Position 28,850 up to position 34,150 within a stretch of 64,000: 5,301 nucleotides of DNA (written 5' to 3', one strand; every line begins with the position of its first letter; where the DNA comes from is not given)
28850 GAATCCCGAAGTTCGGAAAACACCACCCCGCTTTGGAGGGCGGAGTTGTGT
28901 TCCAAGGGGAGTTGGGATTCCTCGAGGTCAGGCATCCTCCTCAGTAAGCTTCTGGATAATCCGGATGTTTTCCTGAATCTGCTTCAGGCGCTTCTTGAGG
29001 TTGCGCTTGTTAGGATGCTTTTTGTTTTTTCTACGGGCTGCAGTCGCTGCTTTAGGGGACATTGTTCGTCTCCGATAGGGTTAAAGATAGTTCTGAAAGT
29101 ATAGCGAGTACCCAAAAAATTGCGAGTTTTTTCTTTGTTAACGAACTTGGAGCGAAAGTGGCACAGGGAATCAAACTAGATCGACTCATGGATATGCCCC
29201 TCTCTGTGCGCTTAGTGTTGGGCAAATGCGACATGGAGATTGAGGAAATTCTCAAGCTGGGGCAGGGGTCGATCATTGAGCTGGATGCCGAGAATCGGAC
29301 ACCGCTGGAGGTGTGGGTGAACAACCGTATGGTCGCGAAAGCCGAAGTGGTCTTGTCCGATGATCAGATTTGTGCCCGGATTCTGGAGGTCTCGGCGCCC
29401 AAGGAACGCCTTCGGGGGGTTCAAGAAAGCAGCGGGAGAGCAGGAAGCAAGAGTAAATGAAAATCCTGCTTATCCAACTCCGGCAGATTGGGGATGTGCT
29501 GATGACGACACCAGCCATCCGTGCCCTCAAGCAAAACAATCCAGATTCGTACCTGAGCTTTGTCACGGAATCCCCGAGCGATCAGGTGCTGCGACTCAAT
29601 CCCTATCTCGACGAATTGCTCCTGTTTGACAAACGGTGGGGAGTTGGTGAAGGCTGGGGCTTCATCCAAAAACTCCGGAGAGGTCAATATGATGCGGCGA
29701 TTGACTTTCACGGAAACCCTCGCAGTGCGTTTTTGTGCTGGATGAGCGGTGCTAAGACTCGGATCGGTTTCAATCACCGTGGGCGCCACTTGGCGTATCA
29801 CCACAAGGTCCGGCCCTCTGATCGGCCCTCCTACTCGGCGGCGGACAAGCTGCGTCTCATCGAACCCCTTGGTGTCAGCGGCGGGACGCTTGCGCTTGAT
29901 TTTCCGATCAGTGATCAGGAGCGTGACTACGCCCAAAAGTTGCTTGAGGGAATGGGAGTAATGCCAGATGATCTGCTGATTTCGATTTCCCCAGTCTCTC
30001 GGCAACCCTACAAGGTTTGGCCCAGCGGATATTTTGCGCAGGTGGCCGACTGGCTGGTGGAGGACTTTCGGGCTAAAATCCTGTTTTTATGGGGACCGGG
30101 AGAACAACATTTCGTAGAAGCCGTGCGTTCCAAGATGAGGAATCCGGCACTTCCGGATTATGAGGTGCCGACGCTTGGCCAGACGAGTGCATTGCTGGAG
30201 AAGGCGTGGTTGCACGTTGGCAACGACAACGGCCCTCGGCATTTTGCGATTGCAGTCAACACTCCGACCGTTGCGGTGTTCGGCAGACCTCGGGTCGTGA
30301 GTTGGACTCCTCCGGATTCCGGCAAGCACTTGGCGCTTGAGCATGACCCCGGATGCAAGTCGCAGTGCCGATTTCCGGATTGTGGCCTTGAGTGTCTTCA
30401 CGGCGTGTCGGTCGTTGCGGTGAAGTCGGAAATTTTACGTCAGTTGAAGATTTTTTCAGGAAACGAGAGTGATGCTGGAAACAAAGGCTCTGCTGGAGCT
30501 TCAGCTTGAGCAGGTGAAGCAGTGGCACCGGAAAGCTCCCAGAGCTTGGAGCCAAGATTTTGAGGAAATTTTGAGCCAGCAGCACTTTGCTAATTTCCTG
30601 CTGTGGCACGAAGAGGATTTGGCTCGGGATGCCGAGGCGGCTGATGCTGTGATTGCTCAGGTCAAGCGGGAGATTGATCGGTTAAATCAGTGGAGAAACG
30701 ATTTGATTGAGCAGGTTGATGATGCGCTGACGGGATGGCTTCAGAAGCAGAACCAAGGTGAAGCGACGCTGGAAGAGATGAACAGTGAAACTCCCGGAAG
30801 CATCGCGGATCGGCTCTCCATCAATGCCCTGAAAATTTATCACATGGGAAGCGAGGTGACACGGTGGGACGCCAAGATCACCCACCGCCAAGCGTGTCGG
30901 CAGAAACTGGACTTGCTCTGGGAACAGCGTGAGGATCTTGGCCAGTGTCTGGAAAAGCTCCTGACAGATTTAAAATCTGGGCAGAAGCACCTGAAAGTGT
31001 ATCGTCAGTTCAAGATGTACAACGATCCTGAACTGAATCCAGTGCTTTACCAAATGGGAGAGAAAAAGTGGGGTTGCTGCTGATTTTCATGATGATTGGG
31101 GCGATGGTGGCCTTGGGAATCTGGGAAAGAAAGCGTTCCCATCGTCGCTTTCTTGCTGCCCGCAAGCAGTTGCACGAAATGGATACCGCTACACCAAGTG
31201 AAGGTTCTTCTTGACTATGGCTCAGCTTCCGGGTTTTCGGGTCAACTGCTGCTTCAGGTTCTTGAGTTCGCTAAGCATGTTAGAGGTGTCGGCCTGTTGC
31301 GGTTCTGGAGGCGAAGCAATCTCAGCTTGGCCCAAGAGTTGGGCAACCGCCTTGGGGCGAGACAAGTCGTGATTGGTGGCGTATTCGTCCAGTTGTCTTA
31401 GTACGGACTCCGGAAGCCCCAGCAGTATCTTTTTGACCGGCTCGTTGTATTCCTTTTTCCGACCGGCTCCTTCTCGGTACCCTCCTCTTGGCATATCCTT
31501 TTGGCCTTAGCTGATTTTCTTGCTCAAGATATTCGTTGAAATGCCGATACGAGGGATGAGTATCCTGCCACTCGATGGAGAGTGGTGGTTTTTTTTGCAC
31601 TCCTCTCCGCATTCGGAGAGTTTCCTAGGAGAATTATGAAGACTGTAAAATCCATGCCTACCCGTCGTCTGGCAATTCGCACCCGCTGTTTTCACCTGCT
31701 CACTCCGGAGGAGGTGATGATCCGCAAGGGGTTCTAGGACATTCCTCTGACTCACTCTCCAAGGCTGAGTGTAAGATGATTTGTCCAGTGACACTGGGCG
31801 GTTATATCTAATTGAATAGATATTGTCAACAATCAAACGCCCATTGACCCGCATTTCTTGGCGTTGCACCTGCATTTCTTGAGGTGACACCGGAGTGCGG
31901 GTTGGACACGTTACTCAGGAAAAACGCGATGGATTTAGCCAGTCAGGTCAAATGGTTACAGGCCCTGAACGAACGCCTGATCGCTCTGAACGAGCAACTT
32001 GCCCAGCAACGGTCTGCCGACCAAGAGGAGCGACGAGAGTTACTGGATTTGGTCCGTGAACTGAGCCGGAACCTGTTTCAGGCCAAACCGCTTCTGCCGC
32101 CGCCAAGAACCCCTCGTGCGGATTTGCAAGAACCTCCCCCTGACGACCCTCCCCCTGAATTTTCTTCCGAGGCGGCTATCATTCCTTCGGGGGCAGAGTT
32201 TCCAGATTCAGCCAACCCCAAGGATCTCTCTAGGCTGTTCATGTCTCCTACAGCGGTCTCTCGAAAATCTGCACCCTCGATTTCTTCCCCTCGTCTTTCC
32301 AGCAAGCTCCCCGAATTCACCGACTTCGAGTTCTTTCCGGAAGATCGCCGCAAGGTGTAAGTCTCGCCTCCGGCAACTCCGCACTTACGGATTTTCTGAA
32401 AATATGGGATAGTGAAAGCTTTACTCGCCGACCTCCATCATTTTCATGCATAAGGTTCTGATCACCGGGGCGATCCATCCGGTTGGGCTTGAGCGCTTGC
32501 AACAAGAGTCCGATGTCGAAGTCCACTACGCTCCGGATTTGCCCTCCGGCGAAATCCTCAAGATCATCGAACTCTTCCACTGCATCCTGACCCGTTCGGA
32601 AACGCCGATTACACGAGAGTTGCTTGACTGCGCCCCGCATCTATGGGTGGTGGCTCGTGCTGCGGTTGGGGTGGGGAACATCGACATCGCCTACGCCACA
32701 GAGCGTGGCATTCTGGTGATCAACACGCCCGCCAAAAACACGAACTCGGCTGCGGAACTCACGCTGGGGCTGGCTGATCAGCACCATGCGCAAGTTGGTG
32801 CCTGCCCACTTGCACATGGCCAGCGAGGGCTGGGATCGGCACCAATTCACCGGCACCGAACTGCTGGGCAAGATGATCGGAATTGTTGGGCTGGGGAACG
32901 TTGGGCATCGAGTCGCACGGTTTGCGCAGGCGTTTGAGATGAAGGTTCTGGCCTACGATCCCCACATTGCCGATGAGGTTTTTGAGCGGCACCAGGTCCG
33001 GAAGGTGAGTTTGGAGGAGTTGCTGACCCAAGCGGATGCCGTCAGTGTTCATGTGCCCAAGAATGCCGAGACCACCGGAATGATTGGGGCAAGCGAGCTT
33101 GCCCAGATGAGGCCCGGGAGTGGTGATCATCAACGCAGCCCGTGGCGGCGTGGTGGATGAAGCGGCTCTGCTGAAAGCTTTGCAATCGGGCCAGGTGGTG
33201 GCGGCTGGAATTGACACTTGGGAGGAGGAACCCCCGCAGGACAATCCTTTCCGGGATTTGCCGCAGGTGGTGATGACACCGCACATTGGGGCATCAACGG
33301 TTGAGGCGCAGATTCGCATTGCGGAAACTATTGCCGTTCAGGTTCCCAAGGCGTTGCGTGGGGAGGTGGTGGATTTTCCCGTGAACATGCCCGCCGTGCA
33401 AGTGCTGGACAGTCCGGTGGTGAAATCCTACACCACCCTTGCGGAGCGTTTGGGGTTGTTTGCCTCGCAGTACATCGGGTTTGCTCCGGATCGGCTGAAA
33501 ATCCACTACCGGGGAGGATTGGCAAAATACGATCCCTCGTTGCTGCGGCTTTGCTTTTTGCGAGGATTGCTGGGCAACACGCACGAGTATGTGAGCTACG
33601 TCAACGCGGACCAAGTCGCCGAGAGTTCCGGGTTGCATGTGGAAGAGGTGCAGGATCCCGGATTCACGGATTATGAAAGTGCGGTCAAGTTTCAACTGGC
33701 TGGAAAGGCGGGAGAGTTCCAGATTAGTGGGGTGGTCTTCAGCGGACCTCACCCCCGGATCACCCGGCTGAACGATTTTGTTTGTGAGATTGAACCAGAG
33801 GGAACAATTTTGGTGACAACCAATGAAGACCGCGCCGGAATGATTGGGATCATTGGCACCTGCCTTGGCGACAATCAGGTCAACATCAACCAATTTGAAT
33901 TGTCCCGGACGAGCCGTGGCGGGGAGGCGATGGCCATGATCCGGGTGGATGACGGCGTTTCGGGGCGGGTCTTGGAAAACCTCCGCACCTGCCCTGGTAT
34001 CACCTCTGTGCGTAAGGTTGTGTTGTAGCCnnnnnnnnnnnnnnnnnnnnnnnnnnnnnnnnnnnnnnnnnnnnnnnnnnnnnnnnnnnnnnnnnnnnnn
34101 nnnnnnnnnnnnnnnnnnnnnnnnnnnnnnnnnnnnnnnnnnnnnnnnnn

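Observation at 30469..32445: Poorly conserved 1.9-kb segment between LPS heptosyltransferase and serA: orphan RHH gene, hairpin-terminator plus SD-led micro-ORF, operator-like repeats, proline-rich protein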

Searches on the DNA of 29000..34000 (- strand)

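Call 5: search_rna_families(source=window, start=29000, end=34000, threshold=evalue, max_evalue=10)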
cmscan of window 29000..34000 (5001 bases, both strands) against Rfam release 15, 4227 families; matches with E-value up to 10: 4.
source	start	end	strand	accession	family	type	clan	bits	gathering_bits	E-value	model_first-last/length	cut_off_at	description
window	30954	31018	+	RF02941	COG3943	Gene; sRNA;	-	17.9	71.8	8.6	1-108/108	no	COG3943 RNA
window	32707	32809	+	RF02137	HOXA11-AS1_1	Gene; lncRNA;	-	17.4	50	8.9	1-96/96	no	HOXA11 antisense RNA 1 conserved region 1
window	30128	30183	+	RF01861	TB9Cs1H1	Gene; snRNA; snoRNA; HACA-box;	-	17.3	55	8.1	1-63/63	no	Trypanosomatid snoRNA TB9Cs1H1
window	32969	33028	+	RF01136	sR28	Gene; snRNA; snoRNA; CD-box;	-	14.9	39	1.7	1-55/55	no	Small nucleolar RNA sR28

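Call 75: search_rna_families(sources=[L083, L085, L081], threshold=gathering)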
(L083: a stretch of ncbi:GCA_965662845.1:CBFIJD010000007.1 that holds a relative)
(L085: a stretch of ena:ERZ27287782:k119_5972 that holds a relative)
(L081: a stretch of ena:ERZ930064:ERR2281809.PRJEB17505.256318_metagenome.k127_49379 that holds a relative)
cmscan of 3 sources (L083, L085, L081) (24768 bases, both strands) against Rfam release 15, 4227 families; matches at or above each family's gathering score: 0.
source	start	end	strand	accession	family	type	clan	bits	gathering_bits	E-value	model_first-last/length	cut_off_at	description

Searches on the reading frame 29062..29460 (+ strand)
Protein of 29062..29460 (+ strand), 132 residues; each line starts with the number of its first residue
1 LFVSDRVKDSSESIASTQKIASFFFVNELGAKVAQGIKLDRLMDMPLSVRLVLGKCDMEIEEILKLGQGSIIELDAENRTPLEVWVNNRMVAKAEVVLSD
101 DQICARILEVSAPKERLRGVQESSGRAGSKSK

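Call 3: search_protein_families(library=pfam, proteins=[window:29062-29460:+], max_evalue=1)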
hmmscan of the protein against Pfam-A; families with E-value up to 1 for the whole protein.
window:29062-29460:+ (132 aa): 1 family
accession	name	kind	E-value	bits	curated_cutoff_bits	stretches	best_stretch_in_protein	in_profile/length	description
PF01052.25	FliMN_C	-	7.3e-18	64.7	23.8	1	41-110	2-71/73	Type III flagellar switch regulator (C-ring) FliN C-term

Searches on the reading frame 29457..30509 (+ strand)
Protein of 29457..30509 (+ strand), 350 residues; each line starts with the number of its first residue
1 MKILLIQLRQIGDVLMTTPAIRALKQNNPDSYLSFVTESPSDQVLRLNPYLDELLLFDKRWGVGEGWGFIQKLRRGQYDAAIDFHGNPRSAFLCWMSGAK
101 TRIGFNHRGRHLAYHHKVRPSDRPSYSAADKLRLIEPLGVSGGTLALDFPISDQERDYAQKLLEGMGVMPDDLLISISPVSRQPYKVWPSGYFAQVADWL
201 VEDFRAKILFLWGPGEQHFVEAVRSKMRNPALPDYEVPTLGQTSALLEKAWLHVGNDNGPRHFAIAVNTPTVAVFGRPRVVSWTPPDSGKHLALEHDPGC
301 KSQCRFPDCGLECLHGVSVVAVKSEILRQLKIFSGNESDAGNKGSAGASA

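Call 3: search_protein_families(library=pfam, proteins=[window:29457-30509:+], max_evalue=1)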
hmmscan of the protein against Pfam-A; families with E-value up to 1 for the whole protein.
window:29457-30509:+ (350 aa): 1 family
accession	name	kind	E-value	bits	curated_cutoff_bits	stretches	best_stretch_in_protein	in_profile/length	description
PF01075.23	Glyco_transf_9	-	1e-28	100.7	22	1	69-286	4-220/247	Glycosyltransferase family 9 (heptosyltransferase)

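Call 4: search_protein_families(library=ncbifam, proteins=[window:29457-30509:+], max_evalue=1)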
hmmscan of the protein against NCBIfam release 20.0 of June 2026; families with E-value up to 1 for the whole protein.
window:29457-30509:+ (350 aa): 7 families
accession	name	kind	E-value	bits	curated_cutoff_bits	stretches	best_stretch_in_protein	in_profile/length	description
TIGR02201.1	heptsyl_trn_III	equivalog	2e-35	122.4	170.2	1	2-287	1-298/344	putative lipopolysaccharide heptosyltransferase III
NF007742.0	PRK10422.1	equivalog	2.9e-26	92.1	467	1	2-285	7-298/352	lipopolysaccharide core heptosyltransferase RfaQ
TIGR02193.1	heptsyl_trn_I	equivalog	2.1e-25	89.6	185.3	1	2-277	1-283/320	lipopolysaccharide heptosyltransferase I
TIGR02195.1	heptsyl_trn_II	equivalog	2.9e-20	72.7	134.6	1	2-319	1-327/339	lipopolysaccharide heptosyltransferase II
NF008162.0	PRK10916.1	equivalog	7.4e-11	41.8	569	1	1-290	1-301/348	ADP-heptose--LPS heptosyltransferase RfaF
NF008204.0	PRK10964.1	equivalog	3.9e-07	29.5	437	1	1-277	1-281/322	lipopolysaccharide heptosyltransferase RfaC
NF007245.0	PRK09689.1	subfamily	0.098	12.5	88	1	226-253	20-48/56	NinE family protein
